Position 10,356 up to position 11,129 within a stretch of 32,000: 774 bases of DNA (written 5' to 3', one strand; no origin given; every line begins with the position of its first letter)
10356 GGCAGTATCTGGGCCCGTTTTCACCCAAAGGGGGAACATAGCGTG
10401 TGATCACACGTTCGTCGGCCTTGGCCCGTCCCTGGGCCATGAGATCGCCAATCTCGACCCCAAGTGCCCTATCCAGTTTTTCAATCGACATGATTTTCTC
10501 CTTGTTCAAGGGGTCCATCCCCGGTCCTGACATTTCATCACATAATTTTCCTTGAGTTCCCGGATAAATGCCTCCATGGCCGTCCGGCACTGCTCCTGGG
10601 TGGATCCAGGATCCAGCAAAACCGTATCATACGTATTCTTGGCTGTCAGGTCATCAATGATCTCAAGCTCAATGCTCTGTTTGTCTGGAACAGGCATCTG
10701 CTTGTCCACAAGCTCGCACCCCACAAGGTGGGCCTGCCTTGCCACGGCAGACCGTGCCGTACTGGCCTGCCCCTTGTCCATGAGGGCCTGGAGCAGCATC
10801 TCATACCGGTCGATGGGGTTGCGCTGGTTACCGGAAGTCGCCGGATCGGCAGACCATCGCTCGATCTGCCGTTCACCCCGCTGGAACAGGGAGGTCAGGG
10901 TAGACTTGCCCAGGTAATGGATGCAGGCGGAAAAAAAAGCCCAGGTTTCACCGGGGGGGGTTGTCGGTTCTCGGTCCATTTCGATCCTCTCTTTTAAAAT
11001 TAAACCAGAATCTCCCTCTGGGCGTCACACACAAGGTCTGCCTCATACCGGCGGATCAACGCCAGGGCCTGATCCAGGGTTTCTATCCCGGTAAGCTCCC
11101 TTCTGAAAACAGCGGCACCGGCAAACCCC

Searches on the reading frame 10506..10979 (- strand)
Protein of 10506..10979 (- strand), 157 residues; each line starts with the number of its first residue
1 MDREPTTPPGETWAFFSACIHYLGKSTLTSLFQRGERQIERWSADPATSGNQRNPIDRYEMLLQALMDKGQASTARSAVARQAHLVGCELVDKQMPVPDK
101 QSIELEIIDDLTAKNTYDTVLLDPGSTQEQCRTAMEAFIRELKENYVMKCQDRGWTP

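Call 3: search_protein_families(library=pfam, proteins=[window:10506-10979:-], max_evalue=0.01)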
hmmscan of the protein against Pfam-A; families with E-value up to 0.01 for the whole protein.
window:10506-10979:- (157 aa): 0 families

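Call 4: search_protein_families(library=ncbifam, proteins=[window:10506-10979:-], max_evalue=0.01)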
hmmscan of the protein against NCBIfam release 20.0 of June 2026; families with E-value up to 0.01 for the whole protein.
window:10506-10979:- (157 aa): 0 families

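Call 30: search_protein_representatives(protein=window:10506-10979:-)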
Query: 157 residues. Proteins with E-value up to 0.001 (for the whole library): 147; up to 1e-10: 56; up to 1e-30: 2. The best 147 are listed.
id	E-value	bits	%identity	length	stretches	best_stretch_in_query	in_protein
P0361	3.6e-44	166.7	54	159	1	1-157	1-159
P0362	9.3e-34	132.8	46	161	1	2-157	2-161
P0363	1.5e-29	119.2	44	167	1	1-146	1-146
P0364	1.5e-27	112.7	41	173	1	3-155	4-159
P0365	1.5e-27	112.7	60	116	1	1-94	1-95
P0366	7.4e-26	107.2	45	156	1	7-145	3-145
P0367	3.1e-24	101.9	45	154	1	8-147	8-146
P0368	7.1e-24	100.8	47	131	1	6-118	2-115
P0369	1.0e-23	100.2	42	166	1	4-148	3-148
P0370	1.1e-23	100.2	39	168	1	6-154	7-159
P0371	1.1e-22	97.0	42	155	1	4-121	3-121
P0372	3.6e-22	95.2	43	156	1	8-123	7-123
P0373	3.9e-22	95.1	44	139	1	20-148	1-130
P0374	4.8e-21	91.6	42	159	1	1-147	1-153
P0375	3.2e-20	88.9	38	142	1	6-143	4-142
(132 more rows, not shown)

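Call 40: search_protein_families(library=pfam, proteins=[window:10506-10979:-], max_evalue=10)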
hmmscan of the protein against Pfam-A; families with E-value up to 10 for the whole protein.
window:10506-10979:- (157 aa): 0 families

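Call 45: predict_structure(alignment_id=A3)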
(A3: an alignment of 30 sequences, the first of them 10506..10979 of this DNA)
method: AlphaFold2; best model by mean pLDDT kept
length: 157 residues; sequences in the alignment: 30
mean_pLDDT: 95.4   pTM: 0.76
mean pLDDT of the five models: 95.4, 95.0, 94.8, 94.1, 94.1
residues with pLDDT >= 90: 144; 70-90: 11; 50-70: 2; < 50: 0
segments of 3 or more residues with pLDDT < 50: none
pLDDT, mean of each block of 10 residues (from residue 1): 78 96 97 98 94 96 98 98 96 95 96 98 98 96 97 96
secondary structure, 60 per line:
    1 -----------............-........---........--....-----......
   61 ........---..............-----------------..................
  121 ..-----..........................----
elements in order: H12-23 H25-32 H36-43 H46-49 H55-68 H72-85 H103-122 H128-153

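Call 48: fold_search(model_id=the predicted structure, library=pdb)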
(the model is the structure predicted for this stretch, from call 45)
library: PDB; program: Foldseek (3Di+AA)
matches with E <= 10: 48; with E <= 0.001: 0
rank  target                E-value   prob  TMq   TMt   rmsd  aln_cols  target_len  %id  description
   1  6vli_D                2.0e-01  0.85  0.36  0.38  10.0       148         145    9  Crystal structure of transcriptional regulator from bacteriophage 186 (released 2021-06-16)
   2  6vpe_A                2.4e-01  0.77  0.35  0.37  10.2       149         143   11  Crystal structure of transcriptional regulator from bacteriophage 186 (released 2021-06-16)
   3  6vli_C                2.6e-01  0.82  0.36  0.38  10.1       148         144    9  Crystal structure of transcriptional regulator from bacteriophage 186 (released 2021-06-16)
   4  6vli_A                2.8e-01  0.69  0.31  0.32  13.4       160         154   12  Crystal structure of transcriptional regulator from bacteriophage 186 (released 2021-06-16)
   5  6vli_B                3.6e-01  0.63  0.31  0.32  12.7       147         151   13  Crystal structure of transcriptional regulator from bacteriophage 186 (released 2021-06-16)
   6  6vpe_B                5.2e-01  0.38  0.27  0.30  13.3       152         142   12  Crystal structure of transcriptional regulator from bacteriophage 186 (released 2021-06-16)
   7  3crc_B                2.5e+00  0.20  0.31  0.23  15.4       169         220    6  Crystal Structure of Escherichia coli MazG, the Regulator of Nutritional Stress Response (released 2008-04-22)
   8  5gmk_H                2.8e+00  0.16  0.22  0.33  13.1        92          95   17  Cryo-EM structure of the Catalytic Step I spliceosome (C complex) at 3.4 angstrom resolution (released 2016-08-17)
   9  4bne_A                3.6e+00  0.14  0.29  0.16  27.8       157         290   12  Pacsin2 Interacts with Membranes and Actin-Filaments (released 2014-05-14)
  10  3axj_A                3.6e+00  0.11  0.25  0.18  18.3       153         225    9  High resolution crystal structure of C3PO (released 2011-04-20)
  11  7xjp_B                3.8e+00  0.05  0.21  0.08  19.6       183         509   16  Cryo-EM structure of EDS1 and SAG101 with ATP-APDR (released 2022-07-20)
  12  4pr9_F                3.8e+00  0.04  0.17  0.16  20.7       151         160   12  Human Vinculin (residues 891-1066) in complex with PIP (released 2014-12-10)
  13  6gv8                  4.0e+00  0.13  0.30  0.30  20.2       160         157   10  Characterization of extracellular matrix binding protein- (Embp)-mediated Staphylococcus epidermidis adherence to fibron (released 2019-07-03)
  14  8w2c_B                4.5e+00  0.04  0.14  0.10  14.6       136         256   12  Thioesterase domain structure from Sulfazecin biosynthetic nonribosomal peptide synthetase SulM (released 2024-08-07)
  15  7vgm                  4.7e+00  0.38  0.23  0.07  10.4        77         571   21  Crystal structure of Phenylalanine hydroxylase from Bacillus cereus ATCC 14579 (released 2022-04-27)
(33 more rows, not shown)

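Call 49: fold_search(model_id=the predicted structure, library=viral)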
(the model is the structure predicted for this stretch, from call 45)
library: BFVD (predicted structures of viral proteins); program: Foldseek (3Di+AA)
matches with E <= 10: 109; with E <= 0.001: 0
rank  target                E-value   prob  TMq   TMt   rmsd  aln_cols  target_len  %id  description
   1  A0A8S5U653            4.8e-02  1.00  0.50  0.54  10.5       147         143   15  Regulatory protein [Siphoviridae sp. ctwHj1]
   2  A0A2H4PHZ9            9.5e-01  0.14  0.21  0.21  18.9       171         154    9  (no name in the UniProt tables at hand)
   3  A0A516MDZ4            1.1e+00  0.20  0.24  0.24  13.9       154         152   10  (no name in the UniProt tables at hand)
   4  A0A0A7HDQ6            1.2e+00  0.94  0.29  0.69   8.4        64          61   25  Uncharacterized protein [Escherichia phage vB_EcoM_VR25]
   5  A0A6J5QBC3            1.4e+00  0.35  0.31  0.34  27.3       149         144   17  Uncharacterized protein [uncultured Caudovirales phage]
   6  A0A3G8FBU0            1.5e+00  0.23  0.29  0.14  11.7       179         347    8  DNA-binding protein [Streptococcus phage CHPC1248]
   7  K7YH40                1.5e+00  0.23  0.31  0.26  20.5       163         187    8  Uncharacterized protein [Serratia phage phiMAM1]
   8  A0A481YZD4            1.5e+00  0.13  0.24  0.08  17.8       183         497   14  Ubiquitin carboxyl-terminal hydrolase [Mimivirus LCMiAC01]
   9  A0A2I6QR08            2.6e+00  0.13  0.29  0.20  20.1       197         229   10  DNA-binding protein [Streptococcus phage vB_SthS_VA460]
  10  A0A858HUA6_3          2.7e+00  0.21  0.32  0.04  17.0       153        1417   12  Replicase polyprotein 1ab (Fragment) [Coronaviridae sp.]
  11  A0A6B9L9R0            2.9e+00  0.23  0.32  0.05  26.6       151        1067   10  Tail tape measure protein [Flavobacterium phage vB_FspS_hattifnatt9-1]
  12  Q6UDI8                2.9e+00  0.09  0.24  0.09  16.1       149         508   14  Membrane protein UL43 [Psittacid herpesvirus 1 (isolate Amazon parrot/-/97-0001/1997)]
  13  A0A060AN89            3.2e+00  0.51  0.23  0.25   7.7        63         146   10  Uncharacterized protein [Enterococcus phage IME-EFm1]
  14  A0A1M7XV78            3.4e+00  0.11  0.24  0.25  20.6       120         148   16  Uncharacterized protein [Cedratvirus A11]
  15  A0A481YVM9            3.7e+00  0.41  0.30  0.50   8.7        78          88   10  Uncharacterized protein [Marseillevirus LCMAC103]
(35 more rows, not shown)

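Call 50: find_encoding_contigs(protein=P0362, flank=6000, max_places=3)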
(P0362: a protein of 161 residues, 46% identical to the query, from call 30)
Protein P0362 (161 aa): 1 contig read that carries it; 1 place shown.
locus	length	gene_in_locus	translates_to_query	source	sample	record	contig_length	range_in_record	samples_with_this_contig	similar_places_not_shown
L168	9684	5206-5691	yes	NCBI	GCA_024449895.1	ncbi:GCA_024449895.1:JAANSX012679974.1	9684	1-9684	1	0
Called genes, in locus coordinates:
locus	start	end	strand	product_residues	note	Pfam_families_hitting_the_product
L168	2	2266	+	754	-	?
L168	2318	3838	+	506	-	PF22848:ASD1_dom, PF06964:Alpha-L-AF_C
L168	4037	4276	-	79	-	PF00106:adh_short, PF08659:KR (weak), PF13561:adh_short_C2 (weak)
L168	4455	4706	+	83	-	PF01541:GIY-YIG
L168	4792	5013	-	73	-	-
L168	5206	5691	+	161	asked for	-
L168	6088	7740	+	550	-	PF00496:SBP_bac_5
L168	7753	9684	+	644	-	?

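Call 51: find_encoding_contigs(protein=P0370, flank=6000, max_places=3)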
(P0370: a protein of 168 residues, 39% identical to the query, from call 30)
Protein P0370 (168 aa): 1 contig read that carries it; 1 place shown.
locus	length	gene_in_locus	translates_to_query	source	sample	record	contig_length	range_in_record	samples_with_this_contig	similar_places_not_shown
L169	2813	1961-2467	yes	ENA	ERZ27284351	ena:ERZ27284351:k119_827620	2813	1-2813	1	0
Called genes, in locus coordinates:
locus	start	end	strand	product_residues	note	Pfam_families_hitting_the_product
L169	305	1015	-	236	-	-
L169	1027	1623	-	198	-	-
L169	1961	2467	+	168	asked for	-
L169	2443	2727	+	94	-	-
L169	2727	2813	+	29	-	?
